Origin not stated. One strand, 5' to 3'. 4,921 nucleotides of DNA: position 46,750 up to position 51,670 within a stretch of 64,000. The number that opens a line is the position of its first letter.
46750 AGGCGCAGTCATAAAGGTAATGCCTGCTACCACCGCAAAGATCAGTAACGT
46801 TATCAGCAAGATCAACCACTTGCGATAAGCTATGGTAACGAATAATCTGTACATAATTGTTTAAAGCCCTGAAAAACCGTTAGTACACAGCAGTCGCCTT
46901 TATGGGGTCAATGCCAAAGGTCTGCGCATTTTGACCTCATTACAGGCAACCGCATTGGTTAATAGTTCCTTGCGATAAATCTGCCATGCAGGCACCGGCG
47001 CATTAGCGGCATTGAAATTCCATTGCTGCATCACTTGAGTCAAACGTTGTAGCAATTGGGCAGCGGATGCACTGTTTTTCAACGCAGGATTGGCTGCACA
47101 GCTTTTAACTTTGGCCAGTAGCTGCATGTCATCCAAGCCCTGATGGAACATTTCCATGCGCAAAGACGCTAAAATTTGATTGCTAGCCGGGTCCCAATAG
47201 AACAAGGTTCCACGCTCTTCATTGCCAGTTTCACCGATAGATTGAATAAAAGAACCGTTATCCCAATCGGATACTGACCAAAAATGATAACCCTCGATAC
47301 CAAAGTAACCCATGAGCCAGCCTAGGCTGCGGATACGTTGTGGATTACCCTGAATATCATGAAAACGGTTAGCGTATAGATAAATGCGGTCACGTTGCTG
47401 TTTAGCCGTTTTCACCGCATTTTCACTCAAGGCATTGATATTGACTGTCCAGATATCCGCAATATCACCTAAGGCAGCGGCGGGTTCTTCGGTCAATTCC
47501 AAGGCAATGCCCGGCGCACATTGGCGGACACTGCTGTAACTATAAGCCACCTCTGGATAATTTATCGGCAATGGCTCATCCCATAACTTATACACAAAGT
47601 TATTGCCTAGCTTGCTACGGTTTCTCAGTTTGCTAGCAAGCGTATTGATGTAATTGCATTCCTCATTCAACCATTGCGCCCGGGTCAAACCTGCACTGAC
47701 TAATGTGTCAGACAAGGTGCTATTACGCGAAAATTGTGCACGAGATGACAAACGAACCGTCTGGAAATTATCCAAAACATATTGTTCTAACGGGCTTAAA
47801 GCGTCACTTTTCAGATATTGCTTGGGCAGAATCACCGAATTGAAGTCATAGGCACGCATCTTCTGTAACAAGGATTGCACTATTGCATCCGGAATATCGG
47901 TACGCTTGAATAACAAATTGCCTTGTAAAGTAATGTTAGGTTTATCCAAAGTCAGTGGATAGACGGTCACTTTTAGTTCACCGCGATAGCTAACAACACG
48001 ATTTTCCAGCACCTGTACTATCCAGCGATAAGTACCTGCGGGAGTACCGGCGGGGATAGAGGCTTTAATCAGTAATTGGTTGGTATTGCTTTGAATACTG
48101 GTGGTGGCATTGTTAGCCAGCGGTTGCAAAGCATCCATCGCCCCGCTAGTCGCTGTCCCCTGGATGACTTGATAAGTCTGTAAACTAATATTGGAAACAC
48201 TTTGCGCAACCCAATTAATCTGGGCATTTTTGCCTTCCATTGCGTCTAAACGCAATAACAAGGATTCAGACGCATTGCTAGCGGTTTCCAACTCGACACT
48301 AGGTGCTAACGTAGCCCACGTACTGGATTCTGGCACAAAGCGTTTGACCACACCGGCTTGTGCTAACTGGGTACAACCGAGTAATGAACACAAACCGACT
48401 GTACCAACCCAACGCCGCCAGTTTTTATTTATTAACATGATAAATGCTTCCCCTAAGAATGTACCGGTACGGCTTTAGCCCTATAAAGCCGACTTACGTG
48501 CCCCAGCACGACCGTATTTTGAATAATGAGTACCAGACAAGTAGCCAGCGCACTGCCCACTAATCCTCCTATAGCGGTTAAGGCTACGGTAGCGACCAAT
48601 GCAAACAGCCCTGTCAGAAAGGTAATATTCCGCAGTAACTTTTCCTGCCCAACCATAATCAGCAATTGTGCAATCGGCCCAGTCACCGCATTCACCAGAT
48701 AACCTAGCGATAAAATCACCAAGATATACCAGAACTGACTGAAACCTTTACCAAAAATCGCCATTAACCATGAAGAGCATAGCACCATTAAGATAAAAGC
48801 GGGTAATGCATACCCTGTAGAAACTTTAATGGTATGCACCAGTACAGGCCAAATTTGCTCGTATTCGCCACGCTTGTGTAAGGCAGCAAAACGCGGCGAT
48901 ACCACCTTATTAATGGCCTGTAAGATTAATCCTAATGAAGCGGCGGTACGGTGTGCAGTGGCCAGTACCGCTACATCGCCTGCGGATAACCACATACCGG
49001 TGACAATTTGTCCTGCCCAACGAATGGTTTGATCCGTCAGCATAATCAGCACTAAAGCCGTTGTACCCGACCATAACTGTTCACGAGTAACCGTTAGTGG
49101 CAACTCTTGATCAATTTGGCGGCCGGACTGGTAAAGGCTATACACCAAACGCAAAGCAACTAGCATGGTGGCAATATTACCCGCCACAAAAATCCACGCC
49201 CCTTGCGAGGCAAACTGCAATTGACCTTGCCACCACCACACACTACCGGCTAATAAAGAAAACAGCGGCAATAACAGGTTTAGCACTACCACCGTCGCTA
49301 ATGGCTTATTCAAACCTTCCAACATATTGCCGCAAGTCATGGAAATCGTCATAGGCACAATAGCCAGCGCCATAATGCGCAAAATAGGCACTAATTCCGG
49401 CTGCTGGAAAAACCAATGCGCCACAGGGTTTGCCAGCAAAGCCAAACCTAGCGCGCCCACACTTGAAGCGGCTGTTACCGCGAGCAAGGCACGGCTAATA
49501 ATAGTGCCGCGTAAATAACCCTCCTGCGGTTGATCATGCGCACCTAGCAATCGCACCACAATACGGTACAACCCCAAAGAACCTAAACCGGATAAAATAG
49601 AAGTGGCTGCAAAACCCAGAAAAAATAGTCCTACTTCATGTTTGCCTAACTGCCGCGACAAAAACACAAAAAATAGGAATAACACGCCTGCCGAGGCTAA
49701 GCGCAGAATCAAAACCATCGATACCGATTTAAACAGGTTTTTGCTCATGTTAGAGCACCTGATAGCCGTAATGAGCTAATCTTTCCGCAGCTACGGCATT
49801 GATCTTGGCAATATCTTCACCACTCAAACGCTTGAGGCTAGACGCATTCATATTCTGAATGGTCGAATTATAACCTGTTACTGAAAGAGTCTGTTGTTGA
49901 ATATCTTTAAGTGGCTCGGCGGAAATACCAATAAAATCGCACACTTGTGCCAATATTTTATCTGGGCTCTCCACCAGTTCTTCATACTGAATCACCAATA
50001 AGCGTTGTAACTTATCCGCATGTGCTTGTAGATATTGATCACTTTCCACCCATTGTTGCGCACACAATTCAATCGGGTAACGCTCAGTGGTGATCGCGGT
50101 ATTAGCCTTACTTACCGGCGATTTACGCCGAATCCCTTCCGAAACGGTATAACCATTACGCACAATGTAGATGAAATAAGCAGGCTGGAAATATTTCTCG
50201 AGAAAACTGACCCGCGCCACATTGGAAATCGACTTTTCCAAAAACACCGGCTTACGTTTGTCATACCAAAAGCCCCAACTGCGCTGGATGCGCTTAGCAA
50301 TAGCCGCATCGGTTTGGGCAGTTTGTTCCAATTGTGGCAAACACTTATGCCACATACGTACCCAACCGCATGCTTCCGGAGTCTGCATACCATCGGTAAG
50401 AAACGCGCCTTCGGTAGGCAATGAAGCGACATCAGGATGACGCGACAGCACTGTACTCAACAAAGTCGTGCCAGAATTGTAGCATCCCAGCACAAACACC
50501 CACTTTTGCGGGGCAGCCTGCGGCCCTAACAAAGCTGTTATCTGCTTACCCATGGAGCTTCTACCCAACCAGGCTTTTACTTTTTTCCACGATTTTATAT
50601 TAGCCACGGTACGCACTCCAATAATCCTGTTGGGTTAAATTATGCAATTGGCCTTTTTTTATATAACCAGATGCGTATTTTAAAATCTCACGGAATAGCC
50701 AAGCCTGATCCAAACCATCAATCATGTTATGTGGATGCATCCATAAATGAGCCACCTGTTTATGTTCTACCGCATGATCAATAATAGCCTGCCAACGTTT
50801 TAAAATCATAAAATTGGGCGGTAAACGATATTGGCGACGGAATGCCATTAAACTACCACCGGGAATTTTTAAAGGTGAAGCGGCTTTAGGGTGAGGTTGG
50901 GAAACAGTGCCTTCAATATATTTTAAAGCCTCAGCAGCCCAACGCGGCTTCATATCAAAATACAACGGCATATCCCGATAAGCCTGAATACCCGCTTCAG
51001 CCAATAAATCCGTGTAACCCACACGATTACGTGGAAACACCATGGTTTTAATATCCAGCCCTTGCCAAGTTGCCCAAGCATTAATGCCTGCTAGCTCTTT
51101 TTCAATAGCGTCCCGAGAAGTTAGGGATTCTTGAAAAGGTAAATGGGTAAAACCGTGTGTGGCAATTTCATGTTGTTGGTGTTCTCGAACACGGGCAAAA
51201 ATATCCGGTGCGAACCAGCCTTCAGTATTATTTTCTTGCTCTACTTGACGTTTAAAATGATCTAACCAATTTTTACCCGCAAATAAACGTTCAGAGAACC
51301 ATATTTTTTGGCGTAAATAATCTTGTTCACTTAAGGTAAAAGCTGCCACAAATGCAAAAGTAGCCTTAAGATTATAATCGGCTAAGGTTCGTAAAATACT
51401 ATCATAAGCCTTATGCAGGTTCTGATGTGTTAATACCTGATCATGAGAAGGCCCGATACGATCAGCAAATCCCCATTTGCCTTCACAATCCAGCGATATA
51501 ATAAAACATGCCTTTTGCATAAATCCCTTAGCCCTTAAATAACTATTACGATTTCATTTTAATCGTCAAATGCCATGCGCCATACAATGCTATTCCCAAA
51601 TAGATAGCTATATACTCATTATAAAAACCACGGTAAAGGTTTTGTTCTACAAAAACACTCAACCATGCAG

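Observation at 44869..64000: Co-oriented island coupling a type I-secreted S-layer-like protein to a sulfated glycan pathway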

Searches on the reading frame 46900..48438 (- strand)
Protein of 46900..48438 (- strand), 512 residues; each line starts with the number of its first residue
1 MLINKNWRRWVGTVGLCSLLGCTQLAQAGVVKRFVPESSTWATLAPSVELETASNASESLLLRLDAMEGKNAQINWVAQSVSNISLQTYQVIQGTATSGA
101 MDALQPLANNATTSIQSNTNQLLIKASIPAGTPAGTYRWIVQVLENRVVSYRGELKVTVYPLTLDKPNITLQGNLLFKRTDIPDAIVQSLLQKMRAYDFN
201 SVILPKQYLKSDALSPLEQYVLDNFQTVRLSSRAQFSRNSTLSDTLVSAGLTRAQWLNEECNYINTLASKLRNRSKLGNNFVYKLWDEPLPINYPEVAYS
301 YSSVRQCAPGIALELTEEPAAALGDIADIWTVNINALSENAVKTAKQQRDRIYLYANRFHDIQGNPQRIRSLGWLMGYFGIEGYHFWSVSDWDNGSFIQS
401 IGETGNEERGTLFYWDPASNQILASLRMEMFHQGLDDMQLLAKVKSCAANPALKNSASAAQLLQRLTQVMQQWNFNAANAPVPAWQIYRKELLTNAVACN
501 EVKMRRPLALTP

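Call 5: search_protein_families(library=pfam, proteins=[window:46900-48438:-], max_evalue=0.01)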
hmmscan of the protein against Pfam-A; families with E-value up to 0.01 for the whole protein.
window:46900-48438:- (512 aa): 1 family
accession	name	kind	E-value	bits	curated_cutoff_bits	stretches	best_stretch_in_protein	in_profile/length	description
PF13320.12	GH123_cat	-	6.4e-07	29.5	23.1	1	262-442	137-322/324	Glycoside hydrolase 123, catalytic domain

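Call 10: search_protein_families(library=ncbifam, proteins=[window:46900-48438:-], max_evalue=0.001)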
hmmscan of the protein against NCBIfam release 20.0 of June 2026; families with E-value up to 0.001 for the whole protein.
window:46900-48438:- (512 aa): 0 families

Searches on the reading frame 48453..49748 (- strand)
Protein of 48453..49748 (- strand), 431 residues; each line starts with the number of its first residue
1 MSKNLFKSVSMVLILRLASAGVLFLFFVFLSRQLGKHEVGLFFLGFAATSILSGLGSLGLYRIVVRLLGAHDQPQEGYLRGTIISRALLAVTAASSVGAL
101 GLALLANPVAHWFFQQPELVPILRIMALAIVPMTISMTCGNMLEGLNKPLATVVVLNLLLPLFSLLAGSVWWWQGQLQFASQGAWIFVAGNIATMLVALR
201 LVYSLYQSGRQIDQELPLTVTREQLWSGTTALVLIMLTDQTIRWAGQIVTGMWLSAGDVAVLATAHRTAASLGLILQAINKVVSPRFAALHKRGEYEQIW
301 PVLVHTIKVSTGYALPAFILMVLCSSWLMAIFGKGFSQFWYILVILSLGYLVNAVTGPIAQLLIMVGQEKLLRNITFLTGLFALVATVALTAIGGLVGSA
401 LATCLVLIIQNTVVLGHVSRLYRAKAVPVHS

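Call 5: search_protein_families(library=pfam, proteins=[window:48453-49748:-], max_evalue=0.01)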
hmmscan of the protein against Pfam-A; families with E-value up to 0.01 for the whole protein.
window:48453-49748:- (431 aa): 2 families
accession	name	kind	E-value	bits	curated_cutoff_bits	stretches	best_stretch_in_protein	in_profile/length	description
PF01943.22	Polysacc_synt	-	3.5e-13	50.1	28.2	1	6-290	2-273/274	Polysaccharide biosynthesis protein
PF01554.23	MatE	-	0.00088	19.4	24.9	1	239-379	9-151/161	MatE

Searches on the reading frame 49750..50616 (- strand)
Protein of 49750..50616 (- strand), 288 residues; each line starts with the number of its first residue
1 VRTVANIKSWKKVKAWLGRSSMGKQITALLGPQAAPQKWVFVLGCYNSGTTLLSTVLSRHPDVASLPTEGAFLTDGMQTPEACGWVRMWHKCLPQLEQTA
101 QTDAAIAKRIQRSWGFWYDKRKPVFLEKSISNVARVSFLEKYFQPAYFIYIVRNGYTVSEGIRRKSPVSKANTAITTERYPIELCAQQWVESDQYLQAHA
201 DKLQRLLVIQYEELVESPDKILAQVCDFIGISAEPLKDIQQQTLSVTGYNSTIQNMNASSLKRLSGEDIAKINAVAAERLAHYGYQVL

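Call 5: search_protein_families(library=pfam, proteins=[window:49750-50616:-], max_evalue=0.01)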
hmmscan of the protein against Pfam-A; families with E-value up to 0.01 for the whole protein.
window:49750-50616:- (288 aa): 2 families
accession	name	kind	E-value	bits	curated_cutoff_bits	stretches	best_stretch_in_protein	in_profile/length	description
PF13469.12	Sulfotransfer_3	-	2.8e-22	80.5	27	1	40-234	2-215/216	Sulfotransferase family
PF00685.33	Sulfotransfer_1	-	2.3e-09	37.5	22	1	40-243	4-195/255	Sulfotransferase domain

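Call 59: search_solved_structures(query=window:49750-50616:-, max_evalue=1)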
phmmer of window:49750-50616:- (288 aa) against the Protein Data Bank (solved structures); distinct sequences matched with E-value up to 1: 12.
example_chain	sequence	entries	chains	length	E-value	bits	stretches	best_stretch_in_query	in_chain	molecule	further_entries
4gbm_A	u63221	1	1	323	1.8e-10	43.9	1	40-236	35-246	CurM Sulfotransferase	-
4gox_A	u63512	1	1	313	4e-08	36.2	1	139-233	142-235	Polyketide synthase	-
9wwe_A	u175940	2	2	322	9.4e-05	25.2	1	39-232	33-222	Protein-tyrosine sulfotransferase 2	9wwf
3ap1_A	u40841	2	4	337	0.00011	25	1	39-232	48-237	Protein-tyrosine sulfotransferase 2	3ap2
3ap3_A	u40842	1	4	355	0.00012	24.8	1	39-232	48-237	Protein-tyrosine sulfotransferase 2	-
9wp1_A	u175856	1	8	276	0.00057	22.6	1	39-231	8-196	Protein-tyrosine sulfotransferase 1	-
5wrj_A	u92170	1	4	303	0.0007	22.3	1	39-231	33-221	Protein-tyrosine sulfotransferase 1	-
5wri_A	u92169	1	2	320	0.00083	22.1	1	39-231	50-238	Protein-tyrosine sulfotransferase 1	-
8w5z_A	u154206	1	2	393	0.0068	19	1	39-233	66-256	Protein-tyrosine sulfotransferase (Fragment)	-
3rnl_A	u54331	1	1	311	0.014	18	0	204-239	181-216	Sulfotransferase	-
4ifb_A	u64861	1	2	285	0.24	14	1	204-269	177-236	Bile salt sulfotransferase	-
9sob_I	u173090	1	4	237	0.53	12.8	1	160-245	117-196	NUP58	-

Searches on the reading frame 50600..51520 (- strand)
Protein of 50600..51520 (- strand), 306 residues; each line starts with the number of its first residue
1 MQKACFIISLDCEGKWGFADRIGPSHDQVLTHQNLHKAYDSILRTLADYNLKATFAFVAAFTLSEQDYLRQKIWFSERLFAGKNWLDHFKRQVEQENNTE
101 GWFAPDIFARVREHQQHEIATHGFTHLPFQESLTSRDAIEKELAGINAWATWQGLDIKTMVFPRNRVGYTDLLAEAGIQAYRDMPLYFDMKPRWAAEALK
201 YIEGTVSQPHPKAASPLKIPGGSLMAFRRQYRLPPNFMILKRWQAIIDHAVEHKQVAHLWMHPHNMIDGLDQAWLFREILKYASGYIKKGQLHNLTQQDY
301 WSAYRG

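Call 5: search_protein_families(library=pfam, proteins=[window:50600-51520:-], max_evalue=0.01)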
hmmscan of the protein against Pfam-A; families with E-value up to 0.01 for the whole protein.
window:50600-51520:- (306 aa): 1 family
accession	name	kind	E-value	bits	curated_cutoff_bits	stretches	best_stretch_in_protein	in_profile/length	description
PF01522.26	Polysacc_deac_1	-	1.3e-05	25.6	23.1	1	37-144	19-84/124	Polysaccharide deacetylase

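Call 10: search_protein_families(library=ncbifam, proteins=[window:50600-51520:-], max_evalue=0.001)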
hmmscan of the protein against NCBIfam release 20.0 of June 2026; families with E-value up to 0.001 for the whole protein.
window:50600-51520:- (306 aa): 0 families

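Call 60: search_solved_structures(query=window:50600-51520:-, max_evalue=1)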
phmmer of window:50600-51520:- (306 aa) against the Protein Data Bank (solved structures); distinct sequences matched with E-value up to 1: 5.
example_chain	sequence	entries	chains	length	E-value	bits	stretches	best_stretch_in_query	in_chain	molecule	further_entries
1c9q_A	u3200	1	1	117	0.082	15.5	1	150-213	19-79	APOPTOSIS INHIBITOR IAP HOMOLOG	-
1i3o_E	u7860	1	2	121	0.083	15.5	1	150-213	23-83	BACULOVIRAL IAP REPEAT-CONTAINING PROTEIN 4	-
1i4o_C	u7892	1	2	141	0.32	13.6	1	150-207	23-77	BACULOVIRAL IAP REPEAT-CONTAINING PROTEIN 4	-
1i51_E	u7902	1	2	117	0.36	13.4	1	150-207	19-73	X-LINKED INHIBITOR OF APOPTOSIS PROTEIN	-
1kmc_C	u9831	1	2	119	0.37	13.4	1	150-207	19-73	X-LINKED INHIBITOR OF APOPTOSIS PROTEIN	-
